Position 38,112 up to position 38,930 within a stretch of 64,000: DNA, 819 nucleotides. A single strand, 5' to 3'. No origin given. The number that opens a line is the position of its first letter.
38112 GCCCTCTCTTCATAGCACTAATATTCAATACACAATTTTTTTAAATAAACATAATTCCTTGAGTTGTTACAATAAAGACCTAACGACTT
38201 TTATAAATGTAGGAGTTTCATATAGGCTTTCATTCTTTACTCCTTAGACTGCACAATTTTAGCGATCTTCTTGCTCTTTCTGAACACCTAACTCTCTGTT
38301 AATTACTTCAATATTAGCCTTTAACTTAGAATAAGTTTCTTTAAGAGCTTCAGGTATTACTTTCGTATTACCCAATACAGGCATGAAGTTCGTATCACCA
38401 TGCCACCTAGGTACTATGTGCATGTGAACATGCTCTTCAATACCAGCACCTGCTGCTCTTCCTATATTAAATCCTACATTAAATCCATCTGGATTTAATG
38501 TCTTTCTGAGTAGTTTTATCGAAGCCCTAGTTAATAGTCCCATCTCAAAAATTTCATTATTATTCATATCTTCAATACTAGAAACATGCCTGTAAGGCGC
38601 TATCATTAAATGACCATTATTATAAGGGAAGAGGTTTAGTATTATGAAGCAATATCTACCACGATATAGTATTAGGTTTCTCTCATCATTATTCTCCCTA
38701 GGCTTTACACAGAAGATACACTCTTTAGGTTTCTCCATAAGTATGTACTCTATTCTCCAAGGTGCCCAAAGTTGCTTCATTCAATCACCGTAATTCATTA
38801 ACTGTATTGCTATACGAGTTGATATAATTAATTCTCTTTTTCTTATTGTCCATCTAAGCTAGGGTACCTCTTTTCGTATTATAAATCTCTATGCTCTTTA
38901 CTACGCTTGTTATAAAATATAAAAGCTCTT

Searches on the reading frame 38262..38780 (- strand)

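Call 79: search_protein_families(library=pfam, proteins=[window:38262-38780:-], max_evalue=0.00001)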
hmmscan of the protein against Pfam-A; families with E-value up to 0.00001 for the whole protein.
window:38262-38780:- (173 aa): 2 families
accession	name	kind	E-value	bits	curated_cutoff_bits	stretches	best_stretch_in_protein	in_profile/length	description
PF01230.28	HIT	-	1.2e-12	48.7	21.5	1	36-126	7-96/98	HIT domain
PF04677.20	CwfJ_C_1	-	9.6e-06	25.9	21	0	15-93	8-84/122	Protein similar to CwfJ C-terminus 1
